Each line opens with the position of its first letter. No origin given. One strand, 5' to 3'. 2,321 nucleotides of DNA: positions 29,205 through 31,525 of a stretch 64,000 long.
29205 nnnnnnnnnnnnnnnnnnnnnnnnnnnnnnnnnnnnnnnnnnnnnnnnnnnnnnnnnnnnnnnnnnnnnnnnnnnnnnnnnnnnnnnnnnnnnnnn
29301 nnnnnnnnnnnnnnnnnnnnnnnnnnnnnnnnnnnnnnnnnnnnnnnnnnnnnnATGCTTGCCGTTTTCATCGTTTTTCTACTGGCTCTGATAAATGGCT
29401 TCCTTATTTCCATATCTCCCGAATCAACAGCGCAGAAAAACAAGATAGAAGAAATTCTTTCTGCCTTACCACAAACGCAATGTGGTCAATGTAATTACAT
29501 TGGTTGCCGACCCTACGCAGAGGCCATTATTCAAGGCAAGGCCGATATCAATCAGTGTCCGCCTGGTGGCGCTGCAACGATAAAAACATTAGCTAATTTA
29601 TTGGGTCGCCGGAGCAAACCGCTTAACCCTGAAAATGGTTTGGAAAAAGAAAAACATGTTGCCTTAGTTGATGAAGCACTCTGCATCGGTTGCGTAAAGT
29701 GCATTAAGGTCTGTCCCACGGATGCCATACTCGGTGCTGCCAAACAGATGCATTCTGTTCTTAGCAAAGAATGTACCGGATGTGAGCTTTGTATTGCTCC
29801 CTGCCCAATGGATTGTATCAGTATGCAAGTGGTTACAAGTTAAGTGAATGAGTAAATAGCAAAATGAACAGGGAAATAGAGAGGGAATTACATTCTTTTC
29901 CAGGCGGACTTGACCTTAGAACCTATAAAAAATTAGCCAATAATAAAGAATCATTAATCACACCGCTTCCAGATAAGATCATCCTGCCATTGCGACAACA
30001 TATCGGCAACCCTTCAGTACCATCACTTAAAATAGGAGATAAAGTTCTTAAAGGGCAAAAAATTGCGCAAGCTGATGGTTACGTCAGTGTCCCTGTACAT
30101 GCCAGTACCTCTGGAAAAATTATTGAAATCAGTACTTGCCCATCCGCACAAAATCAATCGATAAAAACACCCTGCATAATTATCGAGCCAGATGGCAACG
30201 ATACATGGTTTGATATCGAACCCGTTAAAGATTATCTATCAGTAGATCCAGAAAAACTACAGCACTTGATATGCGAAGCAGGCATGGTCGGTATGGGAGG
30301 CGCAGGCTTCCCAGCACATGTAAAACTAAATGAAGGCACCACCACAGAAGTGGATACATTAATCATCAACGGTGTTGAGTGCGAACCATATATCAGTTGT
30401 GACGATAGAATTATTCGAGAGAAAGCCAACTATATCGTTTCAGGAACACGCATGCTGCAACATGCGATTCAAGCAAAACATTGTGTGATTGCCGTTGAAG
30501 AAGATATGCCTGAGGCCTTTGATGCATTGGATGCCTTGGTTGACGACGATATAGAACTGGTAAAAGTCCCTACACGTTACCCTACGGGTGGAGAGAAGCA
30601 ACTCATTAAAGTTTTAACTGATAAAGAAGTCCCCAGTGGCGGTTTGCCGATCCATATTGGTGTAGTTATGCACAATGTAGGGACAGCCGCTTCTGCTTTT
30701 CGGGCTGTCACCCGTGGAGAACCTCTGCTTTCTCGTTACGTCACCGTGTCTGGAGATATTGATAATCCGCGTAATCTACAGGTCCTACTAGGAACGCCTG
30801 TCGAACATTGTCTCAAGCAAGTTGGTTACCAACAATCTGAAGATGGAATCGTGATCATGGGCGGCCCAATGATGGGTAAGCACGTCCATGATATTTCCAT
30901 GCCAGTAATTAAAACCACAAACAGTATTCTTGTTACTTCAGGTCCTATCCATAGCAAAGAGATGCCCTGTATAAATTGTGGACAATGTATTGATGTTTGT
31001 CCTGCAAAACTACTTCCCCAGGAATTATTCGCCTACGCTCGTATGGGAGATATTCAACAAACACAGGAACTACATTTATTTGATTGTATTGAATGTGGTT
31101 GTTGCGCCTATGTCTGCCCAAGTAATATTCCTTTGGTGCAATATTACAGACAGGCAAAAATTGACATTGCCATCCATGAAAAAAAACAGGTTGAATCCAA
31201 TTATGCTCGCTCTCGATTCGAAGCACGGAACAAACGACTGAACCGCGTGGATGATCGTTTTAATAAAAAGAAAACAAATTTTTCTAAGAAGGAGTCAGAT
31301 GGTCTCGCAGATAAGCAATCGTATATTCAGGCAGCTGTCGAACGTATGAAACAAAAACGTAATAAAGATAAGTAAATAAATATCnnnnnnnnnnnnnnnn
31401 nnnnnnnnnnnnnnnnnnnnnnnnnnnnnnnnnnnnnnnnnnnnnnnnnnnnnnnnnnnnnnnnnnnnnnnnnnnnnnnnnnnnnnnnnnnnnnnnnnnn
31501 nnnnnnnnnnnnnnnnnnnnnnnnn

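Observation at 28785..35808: rnf operon ends after rnfG: rnfE (and nth) are absent at the canonical position, replaced by a Sel1-repeat protein, mltF and an IS relic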

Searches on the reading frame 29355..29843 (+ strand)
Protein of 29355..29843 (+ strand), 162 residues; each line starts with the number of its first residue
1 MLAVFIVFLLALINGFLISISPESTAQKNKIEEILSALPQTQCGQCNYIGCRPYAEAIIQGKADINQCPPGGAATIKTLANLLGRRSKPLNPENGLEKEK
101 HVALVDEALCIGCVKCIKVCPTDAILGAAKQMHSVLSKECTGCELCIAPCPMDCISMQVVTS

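Call 3: search_protein_families(library=pfam, proteins=[window:29355-29843:+])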
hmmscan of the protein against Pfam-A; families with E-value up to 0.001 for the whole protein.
window:29355-29843:+ (162 aa): 9 families
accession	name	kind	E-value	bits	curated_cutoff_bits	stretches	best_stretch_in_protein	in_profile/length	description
PF14697.11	Fer4_21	-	9.2e-18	64.6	35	1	103-157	1-59/59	4Fe-4S dicluster domain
PF04060.18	FeS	-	3.5e-15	55.9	23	1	38-70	1-33/33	Putative Fe-S cluster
PF25160.1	LdpA_Fe-S-bd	-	5.2e-09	36.2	27.6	1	116-158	9-46/49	LdpA Fe-S cluster-binding domain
PF00037.32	Fer4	-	1.5e-08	34.5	21.1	1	105-125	3-23/24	4Fe-4S binding domain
PF13237.11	Fer4_10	-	1.7e-08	34.7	25.5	1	105-151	4-53/53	4Fe-4S dicluster domain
PF12838.12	Fer4_7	-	4.2e-07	30.8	27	0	42-124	4-52/52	4Fe-4S dicluster domain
PF13484.11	Fer4_16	-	1.5e-05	26.1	30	1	110-130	2-22/66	4Fe-4S double cluster binding domain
PF12837.12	Fer4_6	-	2.1e-05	24.7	25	1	103-125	2-24/24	4Fe-4S binding domain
PF13187.11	Fer4_9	-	0.00011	22.6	27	1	110-155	2-52/52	4Fe-4S dicluster domain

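Call 5: search_protein_families(library=ncbifam, proteins=[window:29355-29843:+])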
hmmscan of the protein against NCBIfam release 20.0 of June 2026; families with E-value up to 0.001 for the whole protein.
window:29355-29843:+ (162 aa): 54 families (the best 25 are shown)
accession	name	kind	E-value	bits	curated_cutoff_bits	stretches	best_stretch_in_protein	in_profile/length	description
NF005415.0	PRK06991.1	equivalog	1.8e-61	208.3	281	1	31-161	8-138/284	electron transport complex subunit RsxB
TIGR01944.1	rnfB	subfamily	2e-59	200.4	68.7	1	2-160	6-165/190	RnfABCDGE type electron transport complex subunit B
NF003475.0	PRK05113.1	equivalog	2.2e-57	194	203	1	2-161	6-166/190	electron transport complex subunit RsxB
NF006446.0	PRK08764.1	equivalog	4.6e-50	169.1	220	1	26-159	4-137/139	Rnf electron transport complex subunit RnfB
NF041836.1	rnfB_Methano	equivalog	3.3e-20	72.7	445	2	28-86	37-95/265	Rnf electron transport complex subunit RnfB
NF005505.0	PRK07118.1-4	equivalog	3.9e-20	72.4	378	2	28-86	37-95/265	Fe-S cluster domain-containing protein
NF005503.0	PRK07118.1-2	equivalog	4.7e-18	65.4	252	2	3-88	5-93/292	RnfABCDGE type electron transport complex subunit B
NF005504.0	PRK07118.1-3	equivalog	2e-14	53.7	437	3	27-91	33-98/293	Fe-S cluster domain-containing protein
NF005506.0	PRK07118.1-5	equivalog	1.6e-13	50.7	388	2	21-85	28-93/279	Fe-S cluster domain-containing protein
NF004859.0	PRK06214.1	equivalog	3.5e-10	39.1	432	1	28-94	86-152/539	sulfite reductase subunit alpha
NF045874.1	Vhu_polyferre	exception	7.6e-10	38.1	600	1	98-159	186-247/381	F420-non-reducing hydrogenase associated-polyferredoxin VhuB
NF006183.0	PRK08318.1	equivalog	1.4e-09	37.2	335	1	76-160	309-400/422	NAD-dependent dihydropyrimidine dehydrogenase subunit PreA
NF038196.1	ferrodoxin_EFR1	subfamily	2.5e-09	37.5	75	1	104-158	181-232/242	EFR1 family ferrodoxin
NF040770.1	hetero_SS_HdrA2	exception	2.8e-09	35.7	1100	1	89-161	558-629/777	CoB-CoM heterodisulfide reductase HdrA2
NF043039.1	HgcAB_like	equivalog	1.2e-07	31.7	285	1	97-156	290-350/350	HgcAB-like fusion protein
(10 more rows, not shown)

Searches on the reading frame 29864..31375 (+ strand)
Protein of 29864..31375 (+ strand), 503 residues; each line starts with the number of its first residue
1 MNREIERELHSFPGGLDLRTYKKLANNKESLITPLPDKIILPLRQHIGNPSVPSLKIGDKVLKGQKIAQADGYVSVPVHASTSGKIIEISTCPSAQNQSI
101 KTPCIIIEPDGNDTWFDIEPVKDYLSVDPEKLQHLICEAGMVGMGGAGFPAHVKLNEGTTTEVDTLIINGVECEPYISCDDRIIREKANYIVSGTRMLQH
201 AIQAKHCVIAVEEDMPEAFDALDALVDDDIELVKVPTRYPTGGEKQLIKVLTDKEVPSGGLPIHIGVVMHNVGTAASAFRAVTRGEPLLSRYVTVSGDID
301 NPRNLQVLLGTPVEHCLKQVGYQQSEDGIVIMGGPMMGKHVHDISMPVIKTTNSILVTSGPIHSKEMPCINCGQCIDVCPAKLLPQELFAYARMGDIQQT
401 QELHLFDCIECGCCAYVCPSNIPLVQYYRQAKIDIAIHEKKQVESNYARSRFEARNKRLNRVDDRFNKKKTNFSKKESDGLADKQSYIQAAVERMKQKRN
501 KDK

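Call 3: search_protein_families(library=pfam, proteins=[window:29864-31375:+])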
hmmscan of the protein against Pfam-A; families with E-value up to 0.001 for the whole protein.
window:29864-31375:+ (503 aa): 12 families
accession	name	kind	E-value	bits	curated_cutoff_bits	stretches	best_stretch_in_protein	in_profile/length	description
PF01512.22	Complex1_51K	-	1.5e-47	161.7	31.2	1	137-277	2-147/150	Nuo51 FMN-binding domain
PF13375.12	RnfC_N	-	4e-30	104.3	25.6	1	11-111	2-100/101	RnfC Barrel sandwich hybrid domain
PF12838.12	Fer4_7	-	1.2e-08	35.7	27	1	369-422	2-52/52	4Fe-4S dicluster domain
PF13187.11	Fer4_9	-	2.1e-08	34.5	27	1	369-421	2-50/52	4Fe-4S dicluster domain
PF13183.11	Fer4_8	-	9.5e-08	32.9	27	1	369-422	5-68/68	4Fe-4S dicluster domain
PF13237.11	Fer4_10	-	9.9e-08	32.2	25.5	1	368-419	8-53/53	4Fe-4S dicluster domain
PF13534.11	Fer4_17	-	2.6e-06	28.3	22.2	1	369-422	2-60/61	4Fe-4S dicluster domain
PF10531.15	SLBB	-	3.8e-06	27.1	27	1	292-338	1-53/55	SLBB domain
PF00037.32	Fer4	-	7.6e-06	26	21.1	0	369-381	8-20/24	4Fe-4S binding domain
PF12797.12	Fer4_2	-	8.4e-06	25.9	24.5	0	365-381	6-22/22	4Fe-4S binding domain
PF13484.11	Fer4_16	-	5.9e-05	24.2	30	0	369-421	2-66/66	4Fe-4S double cluster binding domain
PF12800.12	Fer4_4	-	0.00092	19.8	24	0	369-381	4-16/17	4Fe-4S binding domain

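Call 5: search_protein_families(library=ncbifam, proteins=[window:29864-31375:+])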
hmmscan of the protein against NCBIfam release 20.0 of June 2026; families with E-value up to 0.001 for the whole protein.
window:29864-31375:+ (503 aa): 26 families (the best 25 are shown)
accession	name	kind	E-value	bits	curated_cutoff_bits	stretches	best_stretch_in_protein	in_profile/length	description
NF003454.1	PRK05035.1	equivalog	9.4e-188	625.2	345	1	8-501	2-502/556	electron transport complex subunit RsxC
TIGR01945.1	rnfC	subfamily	3.3e-159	530.1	245.95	1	9-435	1-431/435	RnfABCDGE type electron transport complex subunit C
NF041837.1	rnfC_Methano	equivalog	1.2e-63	215.5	650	2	250-443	239-434/438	Rnf electron transport complex subunit RnfC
TIGR04481.1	PR_assoc_PrdC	equivalog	8.4e-58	196.1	490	1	41-365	3-312/425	proline reductase-associated electron transfer protein PrdC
NF003761.0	PRK05352.1-4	equivalog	1.4e-17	63.6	450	2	55-342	48-313/449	Na(+)-translocating NADH-quinone reductase subunit A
TIGR01959.1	nuoF_fam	equivalog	5.3e-10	38.3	558.65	1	123-228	28-136/410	NADH-quinone oxidoreductase subunit NuoF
TIGR00314.1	cdhA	equivalog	1.1e-09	36.7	781.3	1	356-443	388-474/784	CO dehydrogenase/acetyl-CoA synthase complex subunit alpha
TIGR01936.1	nqrA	equivalog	1.2e-09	37.5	321.05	1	55-343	45-310/446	NADH:ubiquinone reductase (Na(+)-transporting) subunit A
NF010120.0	PRK13596.1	equivalog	4.7e-08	32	389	1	121-228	32-142/433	NADH-quinone oxidoreductase subunit NuoF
NF042909.1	FMH_DH_FwdF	exception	1.5e-06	27.5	375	1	359-425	249-313/336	tungsten-dependent formylmethanofuran dehydrogenase subunit FwdF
NF003759.0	PRK05352.1-2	equivalog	1.7e-06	27.1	505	1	54-343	44-312/447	Na(+)-translocating NADH-quinone reductase subunit A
NF006076.0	PRK08222.1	equivalog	4.5e-06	26.6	270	1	367-471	38-129/181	hydrogenase 4 subunit H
NF040864.1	HgcB_ferredoxin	equivalog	5.3e-06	26.2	99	1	365-421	12-59/93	mercury methylation ferredoxin HgcB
NF009053.0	PRK12387.1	subfamily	7.9e-06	25.7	204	1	366-443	37-106/180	formate hydrogenlyase complex iron-sulfur subunit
NF058577.1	FdxA_fam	equivalog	9.8e-06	25.7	65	0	368-381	37-50/52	4Fe-4S ferredoxin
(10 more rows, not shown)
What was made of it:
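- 29864..31375 (+): rnfC (503 aa): the GMGGAGF loop and two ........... motifs are intact. NF003454, 625 bits against a cut-off of 345 (call 5).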
